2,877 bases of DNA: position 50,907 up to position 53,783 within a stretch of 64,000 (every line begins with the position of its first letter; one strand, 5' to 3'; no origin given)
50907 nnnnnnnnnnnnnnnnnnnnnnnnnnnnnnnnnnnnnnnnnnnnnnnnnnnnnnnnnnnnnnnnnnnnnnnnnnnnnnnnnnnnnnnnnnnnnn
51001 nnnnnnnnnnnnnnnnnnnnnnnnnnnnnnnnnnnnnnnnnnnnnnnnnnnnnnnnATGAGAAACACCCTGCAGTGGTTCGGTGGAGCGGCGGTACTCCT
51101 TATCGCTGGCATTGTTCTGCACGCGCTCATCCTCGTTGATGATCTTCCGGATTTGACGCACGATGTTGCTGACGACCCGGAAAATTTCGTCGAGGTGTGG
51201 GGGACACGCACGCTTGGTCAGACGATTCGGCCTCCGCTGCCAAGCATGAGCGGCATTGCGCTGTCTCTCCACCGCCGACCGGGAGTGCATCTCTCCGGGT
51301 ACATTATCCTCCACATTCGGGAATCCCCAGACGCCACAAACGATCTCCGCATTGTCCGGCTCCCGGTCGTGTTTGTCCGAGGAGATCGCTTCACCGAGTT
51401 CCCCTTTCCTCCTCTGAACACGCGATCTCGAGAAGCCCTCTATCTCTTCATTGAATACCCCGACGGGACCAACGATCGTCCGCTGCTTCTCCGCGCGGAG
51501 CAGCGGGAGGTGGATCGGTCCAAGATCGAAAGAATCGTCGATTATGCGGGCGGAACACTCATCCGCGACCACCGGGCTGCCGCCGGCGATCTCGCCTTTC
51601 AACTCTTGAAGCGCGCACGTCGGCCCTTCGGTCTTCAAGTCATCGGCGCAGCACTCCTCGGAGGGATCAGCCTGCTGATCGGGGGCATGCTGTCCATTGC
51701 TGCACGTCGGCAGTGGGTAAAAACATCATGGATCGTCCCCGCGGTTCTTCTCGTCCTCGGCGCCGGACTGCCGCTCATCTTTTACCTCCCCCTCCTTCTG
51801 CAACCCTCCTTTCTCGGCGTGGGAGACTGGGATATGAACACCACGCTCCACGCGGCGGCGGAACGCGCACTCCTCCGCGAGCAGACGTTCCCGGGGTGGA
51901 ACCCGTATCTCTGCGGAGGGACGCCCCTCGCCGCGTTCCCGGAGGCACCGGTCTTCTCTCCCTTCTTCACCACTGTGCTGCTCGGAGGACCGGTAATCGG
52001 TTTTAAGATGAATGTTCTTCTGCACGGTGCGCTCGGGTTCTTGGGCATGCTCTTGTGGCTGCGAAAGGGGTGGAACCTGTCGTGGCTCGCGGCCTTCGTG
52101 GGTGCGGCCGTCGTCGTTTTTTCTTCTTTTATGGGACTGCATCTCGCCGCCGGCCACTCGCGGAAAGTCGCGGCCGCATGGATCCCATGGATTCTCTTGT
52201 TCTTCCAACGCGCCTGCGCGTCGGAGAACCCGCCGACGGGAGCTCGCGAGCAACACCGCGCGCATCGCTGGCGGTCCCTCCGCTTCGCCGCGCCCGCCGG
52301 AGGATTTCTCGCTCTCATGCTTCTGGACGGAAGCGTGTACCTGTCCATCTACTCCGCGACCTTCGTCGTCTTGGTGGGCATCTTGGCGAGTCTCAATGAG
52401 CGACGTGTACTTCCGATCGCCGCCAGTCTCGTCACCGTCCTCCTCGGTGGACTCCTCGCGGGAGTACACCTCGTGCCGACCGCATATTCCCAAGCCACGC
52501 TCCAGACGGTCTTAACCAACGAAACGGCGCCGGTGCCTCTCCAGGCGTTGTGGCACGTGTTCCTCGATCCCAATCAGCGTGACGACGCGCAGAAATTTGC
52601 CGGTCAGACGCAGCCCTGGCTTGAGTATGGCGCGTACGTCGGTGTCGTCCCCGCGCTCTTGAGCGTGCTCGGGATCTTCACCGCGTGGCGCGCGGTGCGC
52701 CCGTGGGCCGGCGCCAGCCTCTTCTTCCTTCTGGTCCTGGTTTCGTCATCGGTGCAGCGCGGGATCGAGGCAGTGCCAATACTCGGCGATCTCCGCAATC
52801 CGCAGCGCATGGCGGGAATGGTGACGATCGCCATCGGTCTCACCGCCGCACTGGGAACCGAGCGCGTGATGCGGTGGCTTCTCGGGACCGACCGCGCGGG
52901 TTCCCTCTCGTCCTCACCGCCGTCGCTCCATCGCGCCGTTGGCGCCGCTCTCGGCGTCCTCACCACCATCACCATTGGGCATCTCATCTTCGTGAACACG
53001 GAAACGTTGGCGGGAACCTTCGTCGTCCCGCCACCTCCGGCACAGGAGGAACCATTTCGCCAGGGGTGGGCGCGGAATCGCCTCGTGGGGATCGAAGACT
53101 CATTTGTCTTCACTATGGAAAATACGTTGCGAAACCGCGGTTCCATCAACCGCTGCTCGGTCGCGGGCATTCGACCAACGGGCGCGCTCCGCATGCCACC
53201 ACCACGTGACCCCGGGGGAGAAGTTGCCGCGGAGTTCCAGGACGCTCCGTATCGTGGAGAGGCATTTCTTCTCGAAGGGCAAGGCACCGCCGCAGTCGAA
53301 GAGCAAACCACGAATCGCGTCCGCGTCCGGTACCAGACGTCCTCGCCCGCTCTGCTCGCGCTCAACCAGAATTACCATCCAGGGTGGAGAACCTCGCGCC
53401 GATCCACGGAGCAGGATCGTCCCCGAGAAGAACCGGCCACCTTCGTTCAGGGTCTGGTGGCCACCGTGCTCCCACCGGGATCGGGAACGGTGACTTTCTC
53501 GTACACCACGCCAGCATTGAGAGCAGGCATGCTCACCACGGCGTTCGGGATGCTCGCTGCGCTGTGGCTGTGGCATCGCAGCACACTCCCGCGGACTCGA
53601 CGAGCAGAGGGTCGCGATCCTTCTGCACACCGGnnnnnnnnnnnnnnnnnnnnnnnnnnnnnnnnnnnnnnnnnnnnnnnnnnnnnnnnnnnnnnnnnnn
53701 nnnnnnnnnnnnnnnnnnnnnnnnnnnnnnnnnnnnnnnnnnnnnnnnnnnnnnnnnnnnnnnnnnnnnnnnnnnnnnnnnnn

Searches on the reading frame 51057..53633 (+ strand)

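Call 17: search_protein_families(library=pfam, proteins=[window:51057-53633:+], max_evalue=0.001)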
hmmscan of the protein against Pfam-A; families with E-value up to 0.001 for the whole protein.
window:51057-53633:+ (859 aa): 2 families
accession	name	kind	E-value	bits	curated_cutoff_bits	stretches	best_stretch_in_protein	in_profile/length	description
PF09586.16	YfhO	-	1e-06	27.9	28.5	0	747-826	758-833/835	Bacterial membrane protein YfhO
PF10131.15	PTPS_related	-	8.1e-05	21.7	26.4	1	307-631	17-287/621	6-pyruvoyl-tetrahydropterin synthase related domain; membrane protein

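Call 46: search_protein_families(library=ncbifam, proteins=[window:51057-53633:+], max_evalue=0.001)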
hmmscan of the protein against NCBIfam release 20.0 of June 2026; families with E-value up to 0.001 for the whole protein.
window:51057-53633:+ (859 aa): 0 families
